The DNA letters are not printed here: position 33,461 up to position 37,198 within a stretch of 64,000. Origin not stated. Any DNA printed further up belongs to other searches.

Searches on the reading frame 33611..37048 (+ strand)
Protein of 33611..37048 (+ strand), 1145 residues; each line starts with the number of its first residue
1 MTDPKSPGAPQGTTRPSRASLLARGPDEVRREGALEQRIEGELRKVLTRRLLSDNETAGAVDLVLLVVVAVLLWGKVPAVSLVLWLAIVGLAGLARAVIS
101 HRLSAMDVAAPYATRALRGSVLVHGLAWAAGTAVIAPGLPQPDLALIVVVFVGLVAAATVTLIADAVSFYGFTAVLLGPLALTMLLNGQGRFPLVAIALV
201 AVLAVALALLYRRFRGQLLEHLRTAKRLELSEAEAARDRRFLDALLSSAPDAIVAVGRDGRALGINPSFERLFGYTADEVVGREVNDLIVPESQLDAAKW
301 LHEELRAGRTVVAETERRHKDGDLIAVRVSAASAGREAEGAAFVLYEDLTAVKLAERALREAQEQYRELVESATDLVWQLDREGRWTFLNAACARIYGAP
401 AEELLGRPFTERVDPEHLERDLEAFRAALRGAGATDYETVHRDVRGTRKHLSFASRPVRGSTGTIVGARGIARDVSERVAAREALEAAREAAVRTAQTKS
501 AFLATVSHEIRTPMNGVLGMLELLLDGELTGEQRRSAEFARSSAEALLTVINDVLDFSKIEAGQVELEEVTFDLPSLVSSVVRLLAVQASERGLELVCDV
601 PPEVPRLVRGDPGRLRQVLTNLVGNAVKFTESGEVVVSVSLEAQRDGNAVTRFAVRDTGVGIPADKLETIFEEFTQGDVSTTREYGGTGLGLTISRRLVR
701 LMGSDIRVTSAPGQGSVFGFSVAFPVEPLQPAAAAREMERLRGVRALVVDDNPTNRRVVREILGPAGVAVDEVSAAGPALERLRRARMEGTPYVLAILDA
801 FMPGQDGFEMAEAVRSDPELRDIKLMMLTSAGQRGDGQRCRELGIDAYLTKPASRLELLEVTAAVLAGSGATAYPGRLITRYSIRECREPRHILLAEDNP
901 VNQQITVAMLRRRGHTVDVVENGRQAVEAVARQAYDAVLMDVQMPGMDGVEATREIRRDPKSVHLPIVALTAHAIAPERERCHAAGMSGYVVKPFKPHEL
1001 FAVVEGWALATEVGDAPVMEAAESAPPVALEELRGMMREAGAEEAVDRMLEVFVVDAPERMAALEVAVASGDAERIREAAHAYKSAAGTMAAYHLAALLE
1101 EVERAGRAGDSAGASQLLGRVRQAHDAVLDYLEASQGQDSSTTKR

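Call 78: search_protein_families(library=pfam, proteins=[window:33611-37048:+], max_evalue=0.00001)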
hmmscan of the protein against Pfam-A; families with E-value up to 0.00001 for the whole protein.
window:33611-37048:+ (1145 aa): 10 families
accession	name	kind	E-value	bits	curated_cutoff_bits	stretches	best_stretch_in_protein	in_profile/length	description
PF00072.30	Response_reg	-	7.3e-48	161.8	30.2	2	893-1004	1-110/111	Response regulator receiver domain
PF00989.32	PAS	-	2.1e-30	105.5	22.6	2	241-335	2-97/113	PAS fold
PF02518.31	HATPase_c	-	1.2e-28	100.2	26.4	1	610-722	1-107/111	Histidine kinase-, DNA gyrase B-, and HSP90-like ATPase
PF08448.16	PAS_4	-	2.8e-24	85.9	23.1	2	371-479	2-109/110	PAS fold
PF13426.13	PAS_9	-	9.1e-22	77.7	27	2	250-340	1-93/103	PAS domain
PF00512.31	HisKA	-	1.4e-20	73.6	26.9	1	499-563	2-66/66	His Kinase A (phospho-acceptor) domain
PF08447.18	PAS_3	-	4e-15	56.3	25.6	1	265-340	4-80/89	PAS fold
PF01627.28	Hpt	-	4.9e-12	46.3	24.6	1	1048-1129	1-82/84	Hpt domain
PF13188.13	PAS_8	-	5.5e-11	42.4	21.8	0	241-301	2-61/65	PAS domain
PF13596.12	PAS_10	-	4.6e-07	30.9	22.1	0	242-341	1-98/106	PAS domain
